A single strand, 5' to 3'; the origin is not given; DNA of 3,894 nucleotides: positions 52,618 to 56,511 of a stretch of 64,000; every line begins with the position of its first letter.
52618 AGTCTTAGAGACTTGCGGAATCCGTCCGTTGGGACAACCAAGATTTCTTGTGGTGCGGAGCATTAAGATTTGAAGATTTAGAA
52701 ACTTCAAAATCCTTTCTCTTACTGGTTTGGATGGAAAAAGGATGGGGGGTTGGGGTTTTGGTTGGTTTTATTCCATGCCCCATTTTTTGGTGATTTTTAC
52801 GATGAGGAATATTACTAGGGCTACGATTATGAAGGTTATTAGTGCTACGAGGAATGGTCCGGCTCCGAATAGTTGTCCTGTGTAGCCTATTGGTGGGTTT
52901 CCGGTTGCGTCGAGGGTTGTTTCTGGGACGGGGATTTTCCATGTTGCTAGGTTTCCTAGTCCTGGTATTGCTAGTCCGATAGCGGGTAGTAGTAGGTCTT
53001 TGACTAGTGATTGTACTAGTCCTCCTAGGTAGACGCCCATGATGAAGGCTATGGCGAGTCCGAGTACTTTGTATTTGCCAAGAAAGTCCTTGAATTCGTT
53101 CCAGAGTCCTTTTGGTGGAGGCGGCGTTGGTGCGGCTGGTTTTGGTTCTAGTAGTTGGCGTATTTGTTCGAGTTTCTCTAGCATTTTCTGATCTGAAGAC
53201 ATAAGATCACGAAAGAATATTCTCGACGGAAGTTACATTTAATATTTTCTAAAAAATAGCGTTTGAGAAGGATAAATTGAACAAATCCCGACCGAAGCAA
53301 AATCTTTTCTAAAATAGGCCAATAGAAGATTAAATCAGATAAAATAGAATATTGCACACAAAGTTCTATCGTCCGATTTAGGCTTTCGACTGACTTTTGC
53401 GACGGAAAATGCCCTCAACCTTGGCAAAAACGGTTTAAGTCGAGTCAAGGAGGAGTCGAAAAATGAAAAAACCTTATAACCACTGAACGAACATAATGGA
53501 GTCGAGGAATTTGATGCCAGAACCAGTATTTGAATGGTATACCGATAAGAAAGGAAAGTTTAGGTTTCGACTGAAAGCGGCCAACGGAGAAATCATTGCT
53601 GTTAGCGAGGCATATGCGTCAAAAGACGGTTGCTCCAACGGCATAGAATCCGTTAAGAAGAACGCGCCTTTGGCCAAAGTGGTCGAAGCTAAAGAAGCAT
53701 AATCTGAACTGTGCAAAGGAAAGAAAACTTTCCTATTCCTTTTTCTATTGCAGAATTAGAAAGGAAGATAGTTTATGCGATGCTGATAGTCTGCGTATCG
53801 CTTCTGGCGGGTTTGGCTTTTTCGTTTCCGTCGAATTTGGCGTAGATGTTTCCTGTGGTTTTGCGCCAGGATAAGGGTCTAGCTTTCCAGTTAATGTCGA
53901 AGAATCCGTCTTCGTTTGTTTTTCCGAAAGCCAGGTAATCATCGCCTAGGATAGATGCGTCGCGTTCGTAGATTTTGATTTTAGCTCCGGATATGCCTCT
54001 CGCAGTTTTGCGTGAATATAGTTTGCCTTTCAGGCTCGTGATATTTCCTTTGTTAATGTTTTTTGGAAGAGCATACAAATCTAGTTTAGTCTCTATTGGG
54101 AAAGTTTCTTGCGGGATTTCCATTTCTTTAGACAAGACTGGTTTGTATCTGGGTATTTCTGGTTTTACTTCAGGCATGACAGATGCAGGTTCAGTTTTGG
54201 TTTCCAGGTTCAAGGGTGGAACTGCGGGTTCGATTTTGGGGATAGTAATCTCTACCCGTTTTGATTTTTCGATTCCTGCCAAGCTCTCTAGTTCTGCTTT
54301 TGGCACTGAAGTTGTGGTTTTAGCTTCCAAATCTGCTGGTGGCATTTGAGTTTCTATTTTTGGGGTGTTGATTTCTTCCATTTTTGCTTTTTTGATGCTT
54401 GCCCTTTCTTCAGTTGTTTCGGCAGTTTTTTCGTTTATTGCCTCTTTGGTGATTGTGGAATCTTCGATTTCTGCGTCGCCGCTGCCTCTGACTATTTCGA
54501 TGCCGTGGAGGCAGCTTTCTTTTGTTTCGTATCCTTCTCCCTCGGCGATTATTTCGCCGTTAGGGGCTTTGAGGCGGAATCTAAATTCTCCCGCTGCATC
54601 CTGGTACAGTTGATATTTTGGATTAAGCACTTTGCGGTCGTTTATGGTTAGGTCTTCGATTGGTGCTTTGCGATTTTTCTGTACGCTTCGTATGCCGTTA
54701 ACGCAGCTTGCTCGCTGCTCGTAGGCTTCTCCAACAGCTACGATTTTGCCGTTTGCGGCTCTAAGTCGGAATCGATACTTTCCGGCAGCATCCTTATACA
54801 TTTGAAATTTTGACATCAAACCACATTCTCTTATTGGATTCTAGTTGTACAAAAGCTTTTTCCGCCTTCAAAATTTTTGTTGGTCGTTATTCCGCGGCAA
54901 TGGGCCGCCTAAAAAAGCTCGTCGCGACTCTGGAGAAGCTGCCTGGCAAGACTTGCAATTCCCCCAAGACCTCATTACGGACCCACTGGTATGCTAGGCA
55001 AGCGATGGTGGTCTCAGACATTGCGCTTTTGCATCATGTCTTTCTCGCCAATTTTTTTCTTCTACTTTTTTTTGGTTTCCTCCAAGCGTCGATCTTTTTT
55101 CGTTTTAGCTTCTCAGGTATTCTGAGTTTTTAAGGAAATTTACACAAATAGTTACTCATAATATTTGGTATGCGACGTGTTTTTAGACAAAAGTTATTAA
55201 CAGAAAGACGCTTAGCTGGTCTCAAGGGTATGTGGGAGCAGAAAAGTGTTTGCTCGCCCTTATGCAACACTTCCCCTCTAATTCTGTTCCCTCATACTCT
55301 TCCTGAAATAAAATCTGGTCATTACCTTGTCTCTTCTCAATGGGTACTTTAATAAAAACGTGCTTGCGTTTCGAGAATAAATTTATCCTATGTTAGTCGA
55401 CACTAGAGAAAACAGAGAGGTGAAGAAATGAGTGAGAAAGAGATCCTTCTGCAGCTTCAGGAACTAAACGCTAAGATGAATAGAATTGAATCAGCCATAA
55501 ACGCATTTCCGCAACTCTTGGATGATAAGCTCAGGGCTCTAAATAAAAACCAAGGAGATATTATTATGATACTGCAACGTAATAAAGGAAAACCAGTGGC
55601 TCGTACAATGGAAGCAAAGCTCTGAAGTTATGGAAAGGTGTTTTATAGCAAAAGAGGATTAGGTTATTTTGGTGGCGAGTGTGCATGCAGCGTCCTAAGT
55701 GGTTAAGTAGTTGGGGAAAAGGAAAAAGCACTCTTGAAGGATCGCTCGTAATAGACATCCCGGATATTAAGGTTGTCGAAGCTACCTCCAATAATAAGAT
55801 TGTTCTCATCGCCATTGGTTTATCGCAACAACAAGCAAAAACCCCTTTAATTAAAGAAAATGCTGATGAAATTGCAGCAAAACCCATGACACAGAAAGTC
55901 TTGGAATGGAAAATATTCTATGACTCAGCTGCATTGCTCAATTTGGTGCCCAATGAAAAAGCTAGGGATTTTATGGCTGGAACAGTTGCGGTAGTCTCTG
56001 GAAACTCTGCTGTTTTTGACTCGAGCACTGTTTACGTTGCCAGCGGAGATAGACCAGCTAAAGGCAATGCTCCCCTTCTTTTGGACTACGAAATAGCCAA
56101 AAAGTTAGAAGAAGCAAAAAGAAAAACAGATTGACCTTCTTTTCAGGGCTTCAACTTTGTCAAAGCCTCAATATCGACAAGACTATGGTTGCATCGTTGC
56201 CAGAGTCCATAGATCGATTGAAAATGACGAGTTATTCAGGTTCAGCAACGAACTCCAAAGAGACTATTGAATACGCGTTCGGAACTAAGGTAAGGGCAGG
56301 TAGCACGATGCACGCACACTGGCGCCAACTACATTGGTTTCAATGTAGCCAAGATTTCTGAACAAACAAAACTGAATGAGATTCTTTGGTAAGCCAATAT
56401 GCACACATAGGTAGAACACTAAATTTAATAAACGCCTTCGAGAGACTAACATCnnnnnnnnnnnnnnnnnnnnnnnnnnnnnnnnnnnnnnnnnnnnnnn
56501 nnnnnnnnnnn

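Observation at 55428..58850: Small-ORF cluster ending in a 798-aa HerA/FtsK-type NTPase with coiled-coil tail: possible uncharacterised defence or DNA/protein-translocation system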

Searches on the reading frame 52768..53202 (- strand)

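Call 37: search_protein_families(library=pfam, proteins=[window:52768-53202:-], max_evalue=0.01)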
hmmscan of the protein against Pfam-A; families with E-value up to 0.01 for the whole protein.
window:52768-53202:- (144 aa): 1 family
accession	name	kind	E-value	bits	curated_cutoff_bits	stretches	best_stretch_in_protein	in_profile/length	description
PF01741.23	MscL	-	1e-19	71.5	27.4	1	33-139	1-96/123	Large-conductance mechanosensitive channel, MscL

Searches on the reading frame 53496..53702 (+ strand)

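Call 37: search_protein_families(library=pfam, proteins=[window:53496-53702:+], max_evalue=0.01)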
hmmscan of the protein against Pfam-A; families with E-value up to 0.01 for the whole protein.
window:53496-53702:+ (68 aa): 1 family
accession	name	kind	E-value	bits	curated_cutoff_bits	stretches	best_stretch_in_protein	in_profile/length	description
PF07411.17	DUF1508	-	8.8e-25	86.8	22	1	17-64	1-48/48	Domain of unknown function (DUF1508)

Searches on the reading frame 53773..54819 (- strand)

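Call 37: search_protein_families(library=pfam, proteins=[window:53773-54819:-], max_evalue=0.01)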
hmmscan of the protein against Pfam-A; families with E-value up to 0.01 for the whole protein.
window:53773-54819:- (348 aa): 3 families
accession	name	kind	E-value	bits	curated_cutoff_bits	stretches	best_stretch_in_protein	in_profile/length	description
PF07411.17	DUF1508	-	2.6e-36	123.7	22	2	74-120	1-48/48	Domain of unknown function (DUF1508)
PF01060.29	TTR-52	-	0.0025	18.8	24.9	1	275-337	10-69/79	Transthyretin-like family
PF15533.11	Ntox33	-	0.0045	17.9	28.4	0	250-284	3-39/65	Bacterial toxin 33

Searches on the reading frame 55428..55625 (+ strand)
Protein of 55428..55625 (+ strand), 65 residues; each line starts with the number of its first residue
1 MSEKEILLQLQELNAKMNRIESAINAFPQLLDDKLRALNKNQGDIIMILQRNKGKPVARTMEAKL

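Call 3: search_protein_families(library=pfam, proteins=[window:55428-55625:+], max_evalue=1)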
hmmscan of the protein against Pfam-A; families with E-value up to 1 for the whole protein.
window:55428-55625:+ (65 aa): 1 family
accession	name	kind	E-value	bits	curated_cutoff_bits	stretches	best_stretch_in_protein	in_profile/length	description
PF02520.22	ANIS5_cation-bd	-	0.041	14.4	29.3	1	2-51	16-64/109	SXP/RAL-2 family protein Ani s 5-like, metal-binding domain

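Call 4: search_protein_families(library=ncbifam, proteins=[window:55428-55625:+], max_evalue=1)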
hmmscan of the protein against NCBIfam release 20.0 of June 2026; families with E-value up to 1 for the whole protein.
window:55428-55625:+ (65 aa): 2 families
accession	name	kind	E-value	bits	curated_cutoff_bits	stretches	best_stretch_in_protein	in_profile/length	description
NF038218.1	IcmG_DotF_IVB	equivalog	0.02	14.6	200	1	8-62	145-199/266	type IVB secretion system protein IcmG/DotF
TIGR02976.1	phageshock_pspB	equivalog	0.047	14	51.7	1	9-34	43-68/75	envelope stress response membrane protein PspB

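Call 5: search_protein_families(library=padloc, proteins=[window:55428-55625:+], max_evalue=1)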
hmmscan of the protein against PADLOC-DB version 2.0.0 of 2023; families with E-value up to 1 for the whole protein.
window:55428-55625:+ (65 aa): 0 families

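Call 49: search_protein_families(library=phrogs, proteins=[window:55428-55625:+], max_evalue=0.1)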
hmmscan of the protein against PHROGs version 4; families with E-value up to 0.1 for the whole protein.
window:55428-55625:+ (65 aa): 1 family
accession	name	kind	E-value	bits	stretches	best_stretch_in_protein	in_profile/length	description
phrog_25855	-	unknown function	0.067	14.2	1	3-47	74-118/136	-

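Call 71: find_homologous_proteins(query=window:55428-55625:+, max_evalue=0.01)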
Query window:55428-55625:+ (65 aa): 1 proteins with E <= 0.01 among 1 candidates.
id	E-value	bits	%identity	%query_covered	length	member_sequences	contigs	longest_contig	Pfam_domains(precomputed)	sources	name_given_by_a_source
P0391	2.2e-32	126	100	100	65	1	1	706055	-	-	-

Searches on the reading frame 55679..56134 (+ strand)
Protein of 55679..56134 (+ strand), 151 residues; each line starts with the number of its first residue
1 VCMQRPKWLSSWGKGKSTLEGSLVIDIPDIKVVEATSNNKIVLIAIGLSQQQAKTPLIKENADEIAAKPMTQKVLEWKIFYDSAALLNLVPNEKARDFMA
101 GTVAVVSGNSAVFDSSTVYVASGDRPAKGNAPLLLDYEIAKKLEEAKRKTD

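Call 3: search_protein_families(library=pfam, proteins=[window:55679-56134:+], max_evalue=1)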
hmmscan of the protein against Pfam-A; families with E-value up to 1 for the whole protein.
window:55679-56134:+ (151 aa): 0 families

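Call 4: search_protein_families(library=ncbifam, proteins=[window:55679-56134:+], max_evalue=1)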
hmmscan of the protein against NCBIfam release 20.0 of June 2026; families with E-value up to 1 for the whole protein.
window:55679-56134:+ (151 aa): 0 families

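Call 5: search_protein_families(library=padloc, proteins=[window:55679-56134:+], max_evalue=1)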
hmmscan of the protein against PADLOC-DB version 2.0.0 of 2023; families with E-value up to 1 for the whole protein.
window:55679-56134:+ (151 aa): 0 families

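Call 48: find_homologous_proteins(query=window:55685-56134:+)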
Query window:55685-56134:+ (149 aa): 132 proteins with E <= 0.001 among 218 candidates; the best 120 are listed.
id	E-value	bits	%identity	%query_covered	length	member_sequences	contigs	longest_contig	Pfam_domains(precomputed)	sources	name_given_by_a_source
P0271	3.2e-89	314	100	100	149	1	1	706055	-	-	-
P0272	1.7e-57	211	69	99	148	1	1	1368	-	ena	-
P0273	5.1e-56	206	67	99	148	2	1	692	-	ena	-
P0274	1.1e-52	196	60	92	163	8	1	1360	-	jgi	jgi:hypothetical protein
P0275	1.3e-52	195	63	92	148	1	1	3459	-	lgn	-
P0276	5.0e-52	193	63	98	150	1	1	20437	-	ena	-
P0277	1.9e-51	192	59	92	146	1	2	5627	-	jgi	jgi:hypothetical protein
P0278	6.3e-51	190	61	99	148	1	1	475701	-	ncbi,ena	-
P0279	1.7e-50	189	58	92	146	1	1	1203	-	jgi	-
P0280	2.1e-50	188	61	91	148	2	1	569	-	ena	-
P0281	3.0e-50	188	60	99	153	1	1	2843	-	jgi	jgi:hypothetical protein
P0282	3.2e-50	188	62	98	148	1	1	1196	-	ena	-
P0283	6.1e-50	187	62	99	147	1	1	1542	-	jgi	jgi:hypothetical protein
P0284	1.3e-49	186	59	92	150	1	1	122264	-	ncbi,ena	-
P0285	1.5e-49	186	61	92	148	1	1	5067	-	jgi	jgi:hypothetical protein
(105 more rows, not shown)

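Call 49: search_protein_families(library=phrogs, proteins=[window:55685-56134:+], max_evalue=0.1)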
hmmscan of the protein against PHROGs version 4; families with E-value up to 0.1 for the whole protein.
window:55685-56134:+ (149 aa): 0 families

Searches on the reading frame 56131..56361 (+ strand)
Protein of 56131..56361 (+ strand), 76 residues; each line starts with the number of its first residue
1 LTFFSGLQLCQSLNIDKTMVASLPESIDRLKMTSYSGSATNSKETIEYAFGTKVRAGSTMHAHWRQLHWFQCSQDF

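Call 3: search_protein_families(library=pfam, proteins=[window:56131-56361:+], max_evalue=1)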
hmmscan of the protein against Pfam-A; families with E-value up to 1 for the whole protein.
window:56131-56361:+ (76 aa): 1 family
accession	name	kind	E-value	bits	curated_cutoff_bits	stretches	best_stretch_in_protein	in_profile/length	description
PF11467.13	LEDGF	-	0.15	12.2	26.3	1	7-53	29-76/120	Lens epithelium-derived growth factor (LEDGF)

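Call 4: search_protein_families(library=ncbifam, proteins=[window:56131-56361:+], max_evalue=1)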
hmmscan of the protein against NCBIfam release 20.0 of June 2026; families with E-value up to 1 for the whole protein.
window:56131-56361:+ (76 aa): 0 families

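Call 5: search_protein_families(library=padloc, proteins=[window:56131-56361:+], max_evalue=1)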
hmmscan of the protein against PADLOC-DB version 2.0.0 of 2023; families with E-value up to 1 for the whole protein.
window:56131-56361:+ (76 aa): 1 family
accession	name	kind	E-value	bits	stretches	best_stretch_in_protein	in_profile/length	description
PDLC03751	RT_UG14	-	0.03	11.1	1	12-49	283-320/493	DRT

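Call 49: search_protein_families(library=phrogs, proteins=[window:56131-56361:+], max_evalue=0.1)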
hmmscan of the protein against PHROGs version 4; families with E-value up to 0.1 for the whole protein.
window:56131-56361:+ (76 aa): 0 families
